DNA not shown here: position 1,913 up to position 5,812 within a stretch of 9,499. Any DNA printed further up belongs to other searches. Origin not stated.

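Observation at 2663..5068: ~800-aa non-YD insertion splitting the RHS shell repeat array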

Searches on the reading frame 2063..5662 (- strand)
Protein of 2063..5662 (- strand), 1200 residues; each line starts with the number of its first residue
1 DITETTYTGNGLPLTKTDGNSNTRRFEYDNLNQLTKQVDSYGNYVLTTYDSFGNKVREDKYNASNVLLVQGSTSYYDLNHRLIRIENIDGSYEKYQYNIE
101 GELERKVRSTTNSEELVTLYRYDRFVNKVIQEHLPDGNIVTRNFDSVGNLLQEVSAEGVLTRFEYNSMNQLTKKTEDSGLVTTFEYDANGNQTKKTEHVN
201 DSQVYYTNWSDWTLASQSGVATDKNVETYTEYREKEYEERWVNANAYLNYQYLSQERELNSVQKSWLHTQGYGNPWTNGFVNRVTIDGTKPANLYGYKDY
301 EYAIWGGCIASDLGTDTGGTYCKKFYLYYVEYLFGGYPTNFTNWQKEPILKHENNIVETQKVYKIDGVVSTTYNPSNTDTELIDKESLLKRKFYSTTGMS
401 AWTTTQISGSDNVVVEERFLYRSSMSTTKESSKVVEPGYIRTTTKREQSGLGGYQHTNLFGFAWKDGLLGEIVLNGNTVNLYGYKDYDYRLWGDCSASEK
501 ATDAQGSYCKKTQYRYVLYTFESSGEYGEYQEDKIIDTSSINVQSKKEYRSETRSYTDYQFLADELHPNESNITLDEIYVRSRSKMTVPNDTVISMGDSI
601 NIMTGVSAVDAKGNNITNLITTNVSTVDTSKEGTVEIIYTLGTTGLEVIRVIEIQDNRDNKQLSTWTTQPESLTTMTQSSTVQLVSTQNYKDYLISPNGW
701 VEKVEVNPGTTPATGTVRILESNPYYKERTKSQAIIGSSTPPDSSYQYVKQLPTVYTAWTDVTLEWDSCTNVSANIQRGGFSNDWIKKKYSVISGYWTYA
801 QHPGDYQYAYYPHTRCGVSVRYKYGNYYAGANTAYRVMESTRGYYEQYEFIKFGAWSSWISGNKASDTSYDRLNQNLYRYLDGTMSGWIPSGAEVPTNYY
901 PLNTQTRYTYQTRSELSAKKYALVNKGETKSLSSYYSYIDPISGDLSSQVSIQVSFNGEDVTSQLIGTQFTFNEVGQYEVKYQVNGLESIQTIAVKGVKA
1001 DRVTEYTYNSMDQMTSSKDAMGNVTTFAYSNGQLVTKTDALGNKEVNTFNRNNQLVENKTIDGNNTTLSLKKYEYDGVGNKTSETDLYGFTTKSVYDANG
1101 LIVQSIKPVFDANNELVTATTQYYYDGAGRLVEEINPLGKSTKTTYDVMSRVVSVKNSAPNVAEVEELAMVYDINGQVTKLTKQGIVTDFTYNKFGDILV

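Call 30: find_homologous_proteins(query=A1, max_evalue=0.00001)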
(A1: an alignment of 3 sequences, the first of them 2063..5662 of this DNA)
Query A1 (3 sequences) (1200 aa, profile of the alignment): 1093 proteins with E <= 0.00001 among 8000 candidates; the best 120 are listed.
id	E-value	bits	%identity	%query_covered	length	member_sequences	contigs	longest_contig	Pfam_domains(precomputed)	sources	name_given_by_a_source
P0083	8.0e-81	291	28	16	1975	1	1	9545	PF05593.20,PF25023.2,PF20148.5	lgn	-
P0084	6.0e-73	264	31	14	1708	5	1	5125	PF05593.20,PF25023.2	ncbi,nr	ncbi:MAG: hypothetical protein OEZ58_14750, partial [Gammaproteobacteria bacterium]|nr:hypothetical 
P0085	5.4e-72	261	30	16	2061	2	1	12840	PF05593.20,PF25023.2,PF20148.5,PF23414.2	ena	-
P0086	9.9e-70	254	28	17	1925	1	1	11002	PF05593.20,PF25023.2,PF20148.5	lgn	-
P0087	9.9e-70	254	32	16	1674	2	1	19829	PF15283.13,PF05593.20,PF25023.2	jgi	-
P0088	1.1e-69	254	30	16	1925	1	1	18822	PF05593.20,PF25023.2,PF20148.5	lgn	-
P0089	2.3e-69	253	29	17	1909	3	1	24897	PF05593.20,PF25023.2,PF07661.20,PF20148.5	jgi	-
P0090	2.9e-68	249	29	20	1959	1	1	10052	PF05593.20,PF25023.2,PF20148.5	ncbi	-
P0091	5.3e-66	241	26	25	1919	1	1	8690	PF05593.20,PF25023.2,PF20148.5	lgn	-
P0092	1.5e-65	240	31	17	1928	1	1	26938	PF05593.20,PF25023.2,PF20148.5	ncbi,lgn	-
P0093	2.3e-65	239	24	17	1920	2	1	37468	PF05593.20,PF25023.2,PF20148.5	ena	-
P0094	1.4e-64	237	35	16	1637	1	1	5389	PF05593.20,PF25023.2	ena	-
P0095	2.2e-63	233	29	15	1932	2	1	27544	PF05593.20,PF25023.2,PF20148.5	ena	-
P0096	4.6e-63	232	31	13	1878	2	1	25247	PF05593.20,PF17829.8,PF25023.2,PF20148.5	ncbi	-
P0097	6.5e-63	231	27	17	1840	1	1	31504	PF05593.20,PF13517.13,PF25023.2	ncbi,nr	ncbi:MAG: FG-GAP-like repeat-containing protein [Planctomycetota bacterium]|nr:FG-GAP-like repeat-co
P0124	1.8e-53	200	26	16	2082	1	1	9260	PF25174.2,PF05593.20,PF12799.14,PF25023.2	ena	-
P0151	5.6e-50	188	31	17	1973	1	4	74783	PF01839.30,PF05593.20,PF13517.13,PF25023.2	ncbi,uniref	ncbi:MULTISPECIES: FG-GAP-like repeat-containing protein [unclassified Microcoleus]|uniref:FG-GAP-li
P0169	4.8e-48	182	27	15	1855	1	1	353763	PF05593.20,PF25023.2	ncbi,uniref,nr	ncbi:RHS repeat-associated core domain-containing protein [Vallitalea okinawensis]|uniref:RHS repeat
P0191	6.7e-46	175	26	22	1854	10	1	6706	PF01839.30,PF05593.20,PF13517.13,PF25023.2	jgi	jgi:RHS repeat-associated protein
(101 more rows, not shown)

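Call 44: predict_structure(alignment_id=A2)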
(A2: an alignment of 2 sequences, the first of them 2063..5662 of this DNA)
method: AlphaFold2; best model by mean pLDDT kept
length: 1200 residues; sequences in the alignment: 2
mean_pLDDT: 32.0   pTM: 0.23
mean pLDDT of the five models: 32.0, 28.5, 27.9, 26.6, 26.3
residues with pLDDT >= 90: 0; 70-90: 96; 50-70: 73; < 50: 1031
segments of 3 or more residues with pLDDT < 50: 1-56, 59-72, 74-161, 165-170, 177-181, 186-916, 939-948, 997-1006, 1008-1013, 1019-1021, 1096-1129, 1134-1141, 1146-1200
pLDDT, mean of each block of 10 residues (from residue 1): 20 27 25 28 40 42 38 41 41 35 31 25 22 27 34 41 48 50 45 42 22 20 19 20 20 18 18 21 22 20 21 24 22 20 21 19 20 22 21 20 20 19 19 20 19 19 20 22 22 25 26 22 20 20 21 21 22 22 27 25 28 28 27 32 29 28 23 20 20 21 22 20 21 20 21 20 22 20 19 22 26 24 25 21 21 21 20 21 20 24 21 41 64 61 43 79 78 78 70 54 43 56 70 77 81 80 73 72 70 51 41 34 43 45 47 39 25 26 24 23
secondary structure, 60 per line:
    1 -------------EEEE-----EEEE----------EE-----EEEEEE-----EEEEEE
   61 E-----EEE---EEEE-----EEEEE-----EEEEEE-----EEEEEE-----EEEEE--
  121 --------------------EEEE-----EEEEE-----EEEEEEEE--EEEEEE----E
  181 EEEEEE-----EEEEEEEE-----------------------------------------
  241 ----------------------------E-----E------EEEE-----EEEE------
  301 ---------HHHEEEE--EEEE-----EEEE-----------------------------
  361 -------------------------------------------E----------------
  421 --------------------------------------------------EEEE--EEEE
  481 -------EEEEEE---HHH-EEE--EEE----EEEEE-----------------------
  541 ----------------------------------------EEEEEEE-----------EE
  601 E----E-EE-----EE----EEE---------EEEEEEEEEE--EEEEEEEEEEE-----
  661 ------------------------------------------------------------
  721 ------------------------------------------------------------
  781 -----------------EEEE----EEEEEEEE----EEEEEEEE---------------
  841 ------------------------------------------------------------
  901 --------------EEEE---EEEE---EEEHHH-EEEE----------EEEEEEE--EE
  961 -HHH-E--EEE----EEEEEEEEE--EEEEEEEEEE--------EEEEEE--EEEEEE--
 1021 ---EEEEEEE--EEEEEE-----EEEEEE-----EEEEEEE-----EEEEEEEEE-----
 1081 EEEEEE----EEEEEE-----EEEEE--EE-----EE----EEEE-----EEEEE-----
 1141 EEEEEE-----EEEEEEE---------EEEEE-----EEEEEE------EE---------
elements in order (helices of 4 or more, strands of 3 or more residues): E14-17 E23-26 E44-49 E55-61 E67-69 E73-76 E82-86 E92-97 E103-108 E114-118 E141-144 E150-154 E160-167 E170-175 E180-186 E192-199 E282-285 E291-294 E313-316 E319-322 E328-331 E471-474 E477-480 E488-493 E501-503 E506-508 E513-517 E581-587 E599-601 E621-623 E633-642 E645-655 E798-801 E806-813 E818-825 E915-918 E922-925 E929-931 E936-939 E950-956 E969-971 E976-984 E987-996 E1005-1010 E1013-1018 E1024-1030 E1033-1038 E1044-1049 E1055-1061 E1067-1075 E1081-1086 E1091-1096 E1102-1106 E1122-1125 E1131-1135 E1141-1146 E1152-1158 E1168-1172 E1178-1183
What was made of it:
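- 2657..2911 (-): Probable Ig-like domain 2 (aa 2184-2268), adjoining the shell. This is the only part of the insert that AF2 modelled with pLDDT 64-79, as about eight β-strands (call 44).
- No model resolves the question (call 44).
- Tried and rejected: AlphaFold2 of aa 1267-2466 with a two-row alignment gave mean pLDDT 32 (call 44).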

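Call 61: search_protein_families(library=pfam, proteins=[P0169, P0090, P0088, P0151], max_evalue=0.01)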
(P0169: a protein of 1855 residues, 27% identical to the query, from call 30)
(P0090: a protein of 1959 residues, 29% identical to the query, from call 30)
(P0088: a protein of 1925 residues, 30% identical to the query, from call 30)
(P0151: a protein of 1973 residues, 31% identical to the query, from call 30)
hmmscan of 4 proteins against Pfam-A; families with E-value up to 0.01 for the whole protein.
P0169 (1855 aa): 3 families
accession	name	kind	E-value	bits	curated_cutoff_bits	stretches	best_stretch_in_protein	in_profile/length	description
PF05593.20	RHS_repeat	-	7e-142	460.1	22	19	931-967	1-37/38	RHS Repeat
PF25174.1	Beta-prop_THOC3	-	5.8e-05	22.7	305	0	1062-1158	89-184/272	THOC3 beta-propeller domain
PF15283.12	DUF4595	-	0.00021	21.7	34.2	0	986-1081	16-118/202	Domain of unknown function (DUF4595) with porin-like fold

P0090 (1959 aa): 5 families
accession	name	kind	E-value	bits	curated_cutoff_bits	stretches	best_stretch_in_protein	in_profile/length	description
PF05593.20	RHS_repeat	-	7.7e-183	590.7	22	28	748-785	1-38/38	RHS Repeat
PF25023.1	TEN_YD-shell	-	3.6e-10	39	50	0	357-413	718-774/909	Teneurin YD-shell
PF20148.4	DUF6531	-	1.3e-09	38.7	24.1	1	76-141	3-66/74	Domain of unknown function (DUF6531)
PF00404.24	Dockerin_1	-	0.0056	17.3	22.9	0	1931-1957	30-56/57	Dockerin type I domain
PF23386.1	NPP-6_helical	-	0.0064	16.4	27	0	1595-1641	10-53/209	NPP-6, helical domain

P0088 (1925 aa): 7 families
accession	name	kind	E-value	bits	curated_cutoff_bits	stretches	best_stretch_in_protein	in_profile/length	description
PF05593.20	RHS_repeat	-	1.2e-176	570.9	22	23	1343-1378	2-37/38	RHS Repeat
PF20148.4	DUF6531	-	1.2e-13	51.6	24.1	1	39-106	3-68/74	Domain of unknown function (DUF6531)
PF07661.19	MORN_2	-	5e-05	23.5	29.6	0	949-962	5-18/22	MORN repeat variant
PF15283.12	DUF4595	-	0.0012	19.2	34.2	0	816-856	75-116/202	Domain of unknown function (DUF4595) with porin-like fold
PF19653.4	DUF6156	-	0.0017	18.9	27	0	818-853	36-71/96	Family of unknown function (DUF6156)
PF19930.4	DUF6393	-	0.0068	17.4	26.9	0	1125-1155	59-89/96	Family of unknown function (DUF6393)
PF00404.24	Dockerin_1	-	0.0099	16.5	22.9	0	1903-1920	35-52/57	Dockerin type I domain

P0151 (1973 aa): 4 families
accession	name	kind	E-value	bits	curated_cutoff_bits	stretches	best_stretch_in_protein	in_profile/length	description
PF05593.20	RHS_repeat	-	1e-140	456.5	22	21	1162-1196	1-35/38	RHS Repeat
PF13517.12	FG-GAP_3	-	1.4e-40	138.1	26.9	6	407-467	1-60/61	FG-GAP-like repeat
PF01839.29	FG-GAP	-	1.9e-23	82.3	22.1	5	506-529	3-26/37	FG-GAP repeat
PF25023.1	TEN_YD-shell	-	4.9e-06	25.3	50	1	1459-1723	626-890/909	Teneurin YD-shell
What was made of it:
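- On ABC toxin B component (TcB): The same scan finds FG-GAP in P0151 at E 1e-40 (call 61).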
